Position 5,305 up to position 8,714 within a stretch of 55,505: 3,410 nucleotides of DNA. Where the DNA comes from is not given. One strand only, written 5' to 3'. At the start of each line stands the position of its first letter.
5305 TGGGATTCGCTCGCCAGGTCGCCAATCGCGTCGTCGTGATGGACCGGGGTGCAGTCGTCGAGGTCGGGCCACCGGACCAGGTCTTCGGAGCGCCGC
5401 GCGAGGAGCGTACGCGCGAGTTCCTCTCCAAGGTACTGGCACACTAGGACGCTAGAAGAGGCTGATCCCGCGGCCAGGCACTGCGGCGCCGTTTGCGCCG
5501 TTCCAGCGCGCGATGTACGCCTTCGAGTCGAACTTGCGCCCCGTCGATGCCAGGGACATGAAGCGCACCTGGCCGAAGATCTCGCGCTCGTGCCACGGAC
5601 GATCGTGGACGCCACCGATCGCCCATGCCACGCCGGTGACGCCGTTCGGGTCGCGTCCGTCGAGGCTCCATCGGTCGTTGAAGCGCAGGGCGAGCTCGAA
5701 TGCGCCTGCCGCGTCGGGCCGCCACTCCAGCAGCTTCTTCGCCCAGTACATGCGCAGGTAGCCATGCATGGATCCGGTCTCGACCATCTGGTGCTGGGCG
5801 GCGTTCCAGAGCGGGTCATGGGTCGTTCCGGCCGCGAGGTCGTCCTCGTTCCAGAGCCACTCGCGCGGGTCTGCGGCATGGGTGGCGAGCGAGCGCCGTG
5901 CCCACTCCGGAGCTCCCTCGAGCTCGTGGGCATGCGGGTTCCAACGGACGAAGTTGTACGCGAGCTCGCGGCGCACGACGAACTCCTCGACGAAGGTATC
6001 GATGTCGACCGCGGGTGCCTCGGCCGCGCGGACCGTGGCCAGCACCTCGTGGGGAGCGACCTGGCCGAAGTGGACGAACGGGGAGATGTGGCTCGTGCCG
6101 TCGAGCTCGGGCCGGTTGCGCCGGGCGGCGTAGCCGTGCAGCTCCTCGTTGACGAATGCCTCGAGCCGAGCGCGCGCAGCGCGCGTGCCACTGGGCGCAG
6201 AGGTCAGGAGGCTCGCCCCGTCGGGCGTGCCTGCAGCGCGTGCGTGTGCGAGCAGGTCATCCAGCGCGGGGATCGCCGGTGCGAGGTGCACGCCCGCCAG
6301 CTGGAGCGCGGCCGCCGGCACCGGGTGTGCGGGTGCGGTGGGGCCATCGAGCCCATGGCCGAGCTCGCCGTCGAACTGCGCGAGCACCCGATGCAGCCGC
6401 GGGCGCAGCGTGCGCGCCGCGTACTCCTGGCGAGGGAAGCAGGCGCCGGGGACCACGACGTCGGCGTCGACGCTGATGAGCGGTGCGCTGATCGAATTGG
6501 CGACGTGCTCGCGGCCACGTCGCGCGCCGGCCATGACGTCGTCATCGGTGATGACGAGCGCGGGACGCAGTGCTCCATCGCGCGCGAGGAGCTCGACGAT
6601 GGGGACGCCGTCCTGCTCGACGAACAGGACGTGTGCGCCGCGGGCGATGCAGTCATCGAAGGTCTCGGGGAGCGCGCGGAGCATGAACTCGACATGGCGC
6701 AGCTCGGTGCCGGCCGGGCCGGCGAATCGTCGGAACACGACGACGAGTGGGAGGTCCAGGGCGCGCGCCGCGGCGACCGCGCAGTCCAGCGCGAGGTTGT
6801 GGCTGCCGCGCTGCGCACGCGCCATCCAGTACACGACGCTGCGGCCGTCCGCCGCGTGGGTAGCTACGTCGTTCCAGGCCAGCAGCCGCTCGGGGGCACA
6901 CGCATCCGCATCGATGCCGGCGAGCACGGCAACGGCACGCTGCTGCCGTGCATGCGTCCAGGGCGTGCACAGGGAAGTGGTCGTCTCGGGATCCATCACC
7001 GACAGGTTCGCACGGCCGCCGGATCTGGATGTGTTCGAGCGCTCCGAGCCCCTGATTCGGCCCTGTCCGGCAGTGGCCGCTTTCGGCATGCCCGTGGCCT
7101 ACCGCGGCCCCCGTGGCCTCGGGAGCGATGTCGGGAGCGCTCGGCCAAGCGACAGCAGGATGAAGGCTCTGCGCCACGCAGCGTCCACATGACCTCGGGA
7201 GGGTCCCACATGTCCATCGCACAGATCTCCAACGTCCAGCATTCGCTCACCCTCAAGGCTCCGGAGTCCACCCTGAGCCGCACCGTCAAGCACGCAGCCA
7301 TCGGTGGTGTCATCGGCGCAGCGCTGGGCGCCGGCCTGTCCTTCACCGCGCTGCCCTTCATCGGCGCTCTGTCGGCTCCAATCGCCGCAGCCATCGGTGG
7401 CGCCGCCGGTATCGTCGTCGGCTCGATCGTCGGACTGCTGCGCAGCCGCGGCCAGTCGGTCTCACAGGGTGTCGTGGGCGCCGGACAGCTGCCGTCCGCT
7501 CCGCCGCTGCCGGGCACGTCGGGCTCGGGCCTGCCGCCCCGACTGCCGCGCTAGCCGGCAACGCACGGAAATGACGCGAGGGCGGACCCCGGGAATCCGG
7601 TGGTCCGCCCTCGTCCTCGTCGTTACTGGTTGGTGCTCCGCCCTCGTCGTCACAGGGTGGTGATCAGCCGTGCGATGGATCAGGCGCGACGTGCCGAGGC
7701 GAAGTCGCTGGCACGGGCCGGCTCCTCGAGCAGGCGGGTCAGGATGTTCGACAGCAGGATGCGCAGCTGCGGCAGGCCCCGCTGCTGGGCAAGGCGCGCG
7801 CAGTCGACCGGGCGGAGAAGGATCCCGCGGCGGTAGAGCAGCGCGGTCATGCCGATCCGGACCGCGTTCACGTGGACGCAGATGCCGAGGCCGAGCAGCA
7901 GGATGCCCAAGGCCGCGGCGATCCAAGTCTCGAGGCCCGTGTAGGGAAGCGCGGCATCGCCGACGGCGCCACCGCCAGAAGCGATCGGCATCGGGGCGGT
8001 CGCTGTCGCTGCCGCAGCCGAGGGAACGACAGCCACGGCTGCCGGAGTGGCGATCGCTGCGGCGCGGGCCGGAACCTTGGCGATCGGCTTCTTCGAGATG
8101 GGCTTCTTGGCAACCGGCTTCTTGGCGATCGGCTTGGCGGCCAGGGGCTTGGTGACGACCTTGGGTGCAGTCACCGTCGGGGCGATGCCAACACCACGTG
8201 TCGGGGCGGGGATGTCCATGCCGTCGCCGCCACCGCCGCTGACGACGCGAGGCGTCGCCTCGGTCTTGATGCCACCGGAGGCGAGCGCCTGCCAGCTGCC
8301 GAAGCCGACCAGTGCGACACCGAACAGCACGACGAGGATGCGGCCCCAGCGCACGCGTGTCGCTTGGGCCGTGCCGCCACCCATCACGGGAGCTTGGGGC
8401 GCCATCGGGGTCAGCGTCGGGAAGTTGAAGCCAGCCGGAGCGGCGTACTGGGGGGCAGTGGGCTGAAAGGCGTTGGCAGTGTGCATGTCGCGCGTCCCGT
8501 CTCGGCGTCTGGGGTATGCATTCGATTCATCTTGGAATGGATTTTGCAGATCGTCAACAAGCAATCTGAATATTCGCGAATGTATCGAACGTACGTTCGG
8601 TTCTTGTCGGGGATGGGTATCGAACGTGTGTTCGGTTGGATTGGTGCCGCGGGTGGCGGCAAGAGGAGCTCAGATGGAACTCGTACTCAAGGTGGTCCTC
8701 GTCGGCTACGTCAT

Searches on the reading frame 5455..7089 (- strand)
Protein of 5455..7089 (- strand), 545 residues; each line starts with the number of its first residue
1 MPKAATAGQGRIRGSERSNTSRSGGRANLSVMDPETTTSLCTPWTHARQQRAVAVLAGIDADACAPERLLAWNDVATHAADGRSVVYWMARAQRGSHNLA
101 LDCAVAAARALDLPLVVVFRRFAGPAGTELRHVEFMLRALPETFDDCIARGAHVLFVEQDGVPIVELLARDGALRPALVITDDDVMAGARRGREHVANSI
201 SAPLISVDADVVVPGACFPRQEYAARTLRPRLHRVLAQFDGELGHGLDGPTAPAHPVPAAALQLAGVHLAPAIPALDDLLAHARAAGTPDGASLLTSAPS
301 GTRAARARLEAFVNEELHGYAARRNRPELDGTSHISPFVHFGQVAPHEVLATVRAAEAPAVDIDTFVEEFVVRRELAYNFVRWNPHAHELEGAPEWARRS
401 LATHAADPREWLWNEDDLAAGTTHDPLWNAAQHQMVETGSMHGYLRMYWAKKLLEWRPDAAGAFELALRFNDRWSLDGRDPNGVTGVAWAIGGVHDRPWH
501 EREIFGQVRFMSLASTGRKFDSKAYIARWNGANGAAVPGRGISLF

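Call 13: search_protein_families(library=pfam, proteins=[window:5455-7089:-], max_evalue=0.01)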
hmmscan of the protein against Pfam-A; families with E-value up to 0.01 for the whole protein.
window:5455-7089:- (545 aa): 1 family
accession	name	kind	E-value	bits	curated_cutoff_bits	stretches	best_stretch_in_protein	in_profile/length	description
PF00875.24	DNA_photolyase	-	8e-10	39.3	26.6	1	85-240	1-157/164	DNA photolyase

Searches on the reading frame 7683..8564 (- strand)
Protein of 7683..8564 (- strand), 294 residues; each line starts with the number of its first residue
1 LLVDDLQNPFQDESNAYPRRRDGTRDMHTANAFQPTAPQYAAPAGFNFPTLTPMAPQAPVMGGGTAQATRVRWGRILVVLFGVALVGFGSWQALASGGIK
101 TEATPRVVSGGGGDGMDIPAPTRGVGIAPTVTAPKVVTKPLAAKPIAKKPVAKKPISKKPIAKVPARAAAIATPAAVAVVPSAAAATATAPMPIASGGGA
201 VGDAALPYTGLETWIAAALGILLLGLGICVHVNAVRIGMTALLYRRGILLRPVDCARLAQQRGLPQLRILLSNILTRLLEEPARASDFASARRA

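Call 13: search_protein_families(library=pfam, proteins=[window:7683-8564:-], max_evalue=0.01)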
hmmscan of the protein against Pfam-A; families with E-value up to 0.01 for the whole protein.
window:7683-8564:- (294 aa): 1 family
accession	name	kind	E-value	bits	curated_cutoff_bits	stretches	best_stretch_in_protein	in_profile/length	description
PF06724.16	DUF1206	-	0.0097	16.4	26.2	1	62-94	33-65/70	Domain of Unknown Function (DUF1206)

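Call 75: search_protein_families(library=ncbifam, proteins=[window:7683-8564:-], max_evalue=0.1)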
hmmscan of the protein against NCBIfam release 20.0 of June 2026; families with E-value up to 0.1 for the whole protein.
window:7683-8564:- (294 aa): 0 families

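Call 81: find_homologous_proteins(query=window:7683-8564:-, max_evalue=0.00001)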
Query window:7683-8564:- (294 aa): 42 proteins with E <= 0.00001 among 8000 candidates.
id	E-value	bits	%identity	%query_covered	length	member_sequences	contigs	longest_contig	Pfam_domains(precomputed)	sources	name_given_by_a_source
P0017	1.7e-162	558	100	91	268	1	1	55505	-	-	-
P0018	7.9e-78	280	62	89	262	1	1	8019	-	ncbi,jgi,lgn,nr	ncbi:MAG: hypothetical protein JWO69_973 [Thermoleophilia bacterium]|jgi:hypothetical protein|nr:hyp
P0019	4.6e-60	222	48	91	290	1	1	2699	-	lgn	-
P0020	5.7e-60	221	50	80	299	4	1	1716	-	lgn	-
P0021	1.2e-57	214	48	90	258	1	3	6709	-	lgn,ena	-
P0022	9.6e-57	211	47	91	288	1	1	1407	-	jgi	jgi:hypothetical protein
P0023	3.1e-54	203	45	88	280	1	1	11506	-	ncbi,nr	ncbi:MAG: hypothetical protein JWM86_885 [Thermoleophilia bacterium]|nr:hypothetical protein [Thermo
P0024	4.3e-52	195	47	91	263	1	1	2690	-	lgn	-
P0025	1.9e-51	193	51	76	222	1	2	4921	-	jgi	jgi:hypothetical protein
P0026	1.4e-50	191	48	92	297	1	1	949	-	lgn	-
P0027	1.8e-50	190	45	91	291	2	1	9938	-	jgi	jgi:hypothetical protein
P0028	1.3e-49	187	46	89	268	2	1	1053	-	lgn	-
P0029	1.5e-49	187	45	91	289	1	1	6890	-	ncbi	-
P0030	2.6e-49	186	46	91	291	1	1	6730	-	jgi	jgi:hypothetical protein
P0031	3.7e-49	186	45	79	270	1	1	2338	-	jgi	jgi:hypothetical protein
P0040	5.7e-47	179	70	30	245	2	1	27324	-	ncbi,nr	ncbi:MAG: hypothetical protein H7287_13775 [Thermoleophilia bacterium]|nr:hypothetical protein [Ther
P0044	2.5e-45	173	79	30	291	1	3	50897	-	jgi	jgi:hypothetical protein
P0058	8.0e-29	119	37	76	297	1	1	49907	-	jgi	jgi:hypothetical protein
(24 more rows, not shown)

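Call 82: find_encoding_contigs(protein=P0044, flank=4000, max_places=2)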
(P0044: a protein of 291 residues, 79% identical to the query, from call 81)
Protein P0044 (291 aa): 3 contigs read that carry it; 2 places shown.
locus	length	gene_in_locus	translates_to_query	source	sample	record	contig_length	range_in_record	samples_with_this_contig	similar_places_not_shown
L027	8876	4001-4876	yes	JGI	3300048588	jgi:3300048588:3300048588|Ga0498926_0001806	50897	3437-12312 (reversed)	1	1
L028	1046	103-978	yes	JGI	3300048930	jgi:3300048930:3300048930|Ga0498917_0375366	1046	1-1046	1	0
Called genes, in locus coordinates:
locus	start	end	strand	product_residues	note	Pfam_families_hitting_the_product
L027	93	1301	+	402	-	PF03663:Glyco_hydro_76, PF07944:Beta-AFase-like_GH127_cat (faint), PF07470:Glyco_hydro_88 (faint)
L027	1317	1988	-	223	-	PF07705:CARDB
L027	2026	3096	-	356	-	PF02868:Peptidase_M4_C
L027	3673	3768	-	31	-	-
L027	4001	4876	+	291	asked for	-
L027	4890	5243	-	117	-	-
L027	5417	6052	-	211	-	PF02146:SIR2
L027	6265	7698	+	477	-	PF00875:DNA_photolyase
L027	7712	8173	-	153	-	PF19694:DUF6194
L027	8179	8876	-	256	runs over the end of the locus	PF00005:ABC_tran, PF13304:AAA_21 (faint), PF02463:SMC_N (weak)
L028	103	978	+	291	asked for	-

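Call 83: find_encoding_contigs(protein=P0058, flank=4000, max_places=2)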
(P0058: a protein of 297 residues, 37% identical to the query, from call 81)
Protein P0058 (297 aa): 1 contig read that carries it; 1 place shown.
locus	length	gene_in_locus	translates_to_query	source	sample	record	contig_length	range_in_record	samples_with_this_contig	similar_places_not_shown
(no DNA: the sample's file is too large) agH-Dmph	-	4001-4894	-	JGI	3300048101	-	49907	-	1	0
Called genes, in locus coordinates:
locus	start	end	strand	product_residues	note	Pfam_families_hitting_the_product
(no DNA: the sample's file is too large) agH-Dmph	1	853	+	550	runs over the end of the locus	PF00496:SBP_bac_5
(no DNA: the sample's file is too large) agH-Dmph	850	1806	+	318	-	PF19300:BPD_transp_1_N (faint), PF00528:BPD_transp_1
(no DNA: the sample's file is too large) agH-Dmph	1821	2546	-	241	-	PF07705:CARDB (weak)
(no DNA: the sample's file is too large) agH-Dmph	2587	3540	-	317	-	PF01447:Peptidase_M4 (faint), PF02868:Peptidase_M4_C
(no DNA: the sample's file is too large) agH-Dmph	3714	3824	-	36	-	-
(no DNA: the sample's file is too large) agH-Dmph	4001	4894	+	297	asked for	-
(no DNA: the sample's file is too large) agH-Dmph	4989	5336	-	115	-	-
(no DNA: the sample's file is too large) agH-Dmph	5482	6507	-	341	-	PF00497:SBP_bac_3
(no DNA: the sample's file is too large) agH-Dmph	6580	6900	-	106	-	-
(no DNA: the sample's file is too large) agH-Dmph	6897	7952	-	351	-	PF02646:RmuC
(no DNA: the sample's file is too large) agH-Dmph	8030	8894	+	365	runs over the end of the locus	-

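Call 84: find_encoding_contigs(protein=P0040, flank=4000, max_places=2)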
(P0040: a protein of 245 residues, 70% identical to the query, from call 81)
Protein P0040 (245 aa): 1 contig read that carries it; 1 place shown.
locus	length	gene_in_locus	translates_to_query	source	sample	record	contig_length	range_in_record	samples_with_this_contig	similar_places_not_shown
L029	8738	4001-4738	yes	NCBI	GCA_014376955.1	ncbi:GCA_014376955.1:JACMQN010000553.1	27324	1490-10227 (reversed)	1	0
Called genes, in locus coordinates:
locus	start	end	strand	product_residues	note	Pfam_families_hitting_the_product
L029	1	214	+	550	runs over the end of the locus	PF00496:SBP_bac_5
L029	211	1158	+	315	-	PF19300:BPD_transp_1_N (faint), PF00528:BPD_transp_1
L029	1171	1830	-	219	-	-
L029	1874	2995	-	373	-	PF02868:Peptidase_M4_C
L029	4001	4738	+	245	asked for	-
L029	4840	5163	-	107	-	-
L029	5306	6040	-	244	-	PF02146:SIR2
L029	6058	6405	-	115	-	-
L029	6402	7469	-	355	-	PF02646:RmuC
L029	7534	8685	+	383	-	-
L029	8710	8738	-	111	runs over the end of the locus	-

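Call 85: find_encoding_contigs(protein=P0023, flank=4000, max_places=2)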
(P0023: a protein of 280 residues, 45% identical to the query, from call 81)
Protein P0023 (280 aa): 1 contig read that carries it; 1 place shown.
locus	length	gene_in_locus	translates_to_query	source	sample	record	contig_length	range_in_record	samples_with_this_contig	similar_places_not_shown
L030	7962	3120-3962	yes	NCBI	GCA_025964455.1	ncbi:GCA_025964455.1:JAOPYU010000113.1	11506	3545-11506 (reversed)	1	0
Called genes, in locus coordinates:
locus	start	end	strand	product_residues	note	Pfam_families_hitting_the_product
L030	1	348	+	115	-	PF07705:CARDB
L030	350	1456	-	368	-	PF02868:Peptidase_M4_C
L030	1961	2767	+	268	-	-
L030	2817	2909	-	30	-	-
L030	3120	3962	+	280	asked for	-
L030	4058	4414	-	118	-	-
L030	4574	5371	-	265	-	PF02146:SIR2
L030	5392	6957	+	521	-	PF00875:DNA_photolyase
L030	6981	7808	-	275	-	PF00005:ABC_tran, PF02463:SMC_N (faint), PF13304:AAA_21 (weak)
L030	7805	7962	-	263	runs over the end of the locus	PF00528:BPD_transp_1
